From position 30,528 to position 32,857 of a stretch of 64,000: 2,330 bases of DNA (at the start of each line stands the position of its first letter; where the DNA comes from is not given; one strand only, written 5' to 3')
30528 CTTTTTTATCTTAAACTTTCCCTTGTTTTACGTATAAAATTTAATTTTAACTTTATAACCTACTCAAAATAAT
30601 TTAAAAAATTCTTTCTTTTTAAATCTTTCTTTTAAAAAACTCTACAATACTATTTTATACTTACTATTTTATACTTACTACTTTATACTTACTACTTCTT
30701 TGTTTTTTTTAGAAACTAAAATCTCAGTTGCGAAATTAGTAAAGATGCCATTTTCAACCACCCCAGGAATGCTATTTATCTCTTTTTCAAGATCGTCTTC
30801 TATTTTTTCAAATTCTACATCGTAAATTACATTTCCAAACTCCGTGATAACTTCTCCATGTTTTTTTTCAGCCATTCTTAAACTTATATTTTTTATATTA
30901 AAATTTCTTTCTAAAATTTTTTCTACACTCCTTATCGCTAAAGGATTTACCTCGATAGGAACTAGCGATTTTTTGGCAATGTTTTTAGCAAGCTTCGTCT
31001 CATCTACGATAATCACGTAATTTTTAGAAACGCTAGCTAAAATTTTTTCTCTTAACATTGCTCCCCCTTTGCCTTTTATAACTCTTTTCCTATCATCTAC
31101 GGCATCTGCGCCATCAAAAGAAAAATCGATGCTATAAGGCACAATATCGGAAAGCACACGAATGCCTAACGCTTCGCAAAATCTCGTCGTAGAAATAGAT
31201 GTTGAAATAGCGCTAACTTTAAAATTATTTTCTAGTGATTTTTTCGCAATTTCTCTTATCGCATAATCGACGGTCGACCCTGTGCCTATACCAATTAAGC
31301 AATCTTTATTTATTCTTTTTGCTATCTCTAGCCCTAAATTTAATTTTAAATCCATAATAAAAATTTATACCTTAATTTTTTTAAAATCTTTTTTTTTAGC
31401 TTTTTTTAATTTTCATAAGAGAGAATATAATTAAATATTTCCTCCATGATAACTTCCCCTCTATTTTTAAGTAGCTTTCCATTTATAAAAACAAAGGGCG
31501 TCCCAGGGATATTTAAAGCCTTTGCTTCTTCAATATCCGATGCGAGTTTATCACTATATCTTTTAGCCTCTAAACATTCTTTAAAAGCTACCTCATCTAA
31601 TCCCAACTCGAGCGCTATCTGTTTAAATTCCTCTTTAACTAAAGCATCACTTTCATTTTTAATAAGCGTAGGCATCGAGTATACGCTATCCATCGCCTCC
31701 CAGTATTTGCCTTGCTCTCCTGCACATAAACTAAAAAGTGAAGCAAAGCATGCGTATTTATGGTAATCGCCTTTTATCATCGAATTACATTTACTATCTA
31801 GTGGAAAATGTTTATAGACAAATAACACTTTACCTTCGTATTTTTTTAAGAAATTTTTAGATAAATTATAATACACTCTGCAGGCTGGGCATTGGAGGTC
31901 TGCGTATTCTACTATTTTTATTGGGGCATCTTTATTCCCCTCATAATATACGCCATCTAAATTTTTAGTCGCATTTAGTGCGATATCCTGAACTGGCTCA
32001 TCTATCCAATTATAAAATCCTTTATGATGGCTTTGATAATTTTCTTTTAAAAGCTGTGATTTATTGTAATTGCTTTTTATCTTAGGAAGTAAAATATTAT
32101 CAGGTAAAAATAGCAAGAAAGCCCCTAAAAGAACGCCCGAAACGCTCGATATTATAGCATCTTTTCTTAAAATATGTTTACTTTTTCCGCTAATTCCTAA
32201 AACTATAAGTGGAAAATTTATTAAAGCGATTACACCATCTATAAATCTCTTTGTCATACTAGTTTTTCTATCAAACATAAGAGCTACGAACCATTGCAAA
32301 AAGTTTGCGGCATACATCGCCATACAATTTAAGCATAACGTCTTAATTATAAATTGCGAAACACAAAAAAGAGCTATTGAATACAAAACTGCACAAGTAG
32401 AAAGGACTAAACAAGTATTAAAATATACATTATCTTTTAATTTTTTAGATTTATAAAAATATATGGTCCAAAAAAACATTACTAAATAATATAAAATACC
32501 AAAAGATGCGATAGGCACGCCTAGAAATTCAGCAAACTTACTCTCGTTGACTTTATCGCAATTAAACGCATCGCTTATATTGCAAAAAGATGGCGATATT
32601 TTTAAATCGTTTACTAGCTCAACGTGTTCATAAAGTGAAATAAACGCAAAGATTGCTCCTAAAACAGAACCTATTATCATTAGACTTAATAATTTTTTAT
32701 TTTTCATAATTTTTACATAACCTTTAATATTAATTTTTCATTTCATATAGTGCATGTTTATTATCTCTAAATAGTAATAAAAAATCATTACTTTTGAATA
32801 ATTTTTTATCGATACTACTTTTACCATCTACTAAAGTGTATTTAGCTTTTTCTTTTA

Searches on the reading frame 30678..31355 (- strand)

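Call 14: search_protein_families(library=pfam, proteins=[window:30678-31355:-], max_evalue=0.0001)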
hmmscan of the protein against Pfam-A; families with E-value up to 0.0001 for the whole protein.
window:30678-31355:- (225 aa): 2 families
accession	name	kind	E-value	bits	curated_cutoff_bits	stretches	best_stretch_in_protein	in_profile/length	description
PF06026.20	Rib_5-P_isom_A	-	3.9e-49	167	26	1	49-218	2-172/173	Ribose 5-phosphate isomerase A (phosphoriboisomerase A)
PF00455.28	DeoRC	-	1.6e-05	25.4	31.8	0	5-125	7-142/160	DeoR C terminal sensor domain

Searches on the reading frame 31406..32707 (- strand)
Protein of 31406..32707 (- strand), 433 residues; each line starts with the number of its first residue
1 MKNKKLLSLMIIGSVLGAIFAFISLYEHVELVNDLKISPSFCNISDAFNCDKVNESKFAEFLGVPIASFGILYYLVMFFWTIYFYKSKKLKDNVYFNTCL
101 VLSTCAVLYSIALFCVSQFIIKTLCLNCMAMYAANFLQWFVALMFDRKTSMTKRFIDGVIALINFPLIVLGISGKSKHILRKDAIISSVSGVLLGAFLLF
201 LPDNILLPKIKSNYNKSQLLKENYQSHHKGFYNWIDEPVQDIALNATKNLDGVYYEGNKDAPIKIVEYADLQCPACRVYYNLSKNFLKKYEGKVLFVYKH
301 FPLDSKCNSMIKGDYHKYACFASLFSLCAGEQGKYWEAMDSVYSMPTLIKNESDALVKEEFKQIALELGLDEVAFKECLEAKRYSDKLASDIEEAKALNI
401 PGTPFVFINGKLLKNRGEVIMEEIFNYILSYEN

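Call 14: search_protein_families(library=pfam, proteins=[window:31406-32707:-], max_evalue=0.0001)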
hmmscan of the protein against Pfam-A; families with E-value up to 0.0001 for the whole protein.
window:31406-32707:- (433 aa): 3 families
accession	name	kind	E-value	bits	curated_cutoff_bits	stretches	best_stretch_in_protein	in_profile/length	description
PF07884.19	VKOR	-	1.4e-23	83.9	27.5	1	9-142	2-133/134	Vitamin K epoxide reductase family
PF13462.12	Thioredoxin_4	-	1e-22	81.6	23.2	1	256-414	8-151/165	Thioredoxin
PF01323.26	DSBA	-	4.9e-13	49.7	25.6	1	265-412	2-176/191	DSBA-like thioredoxin domain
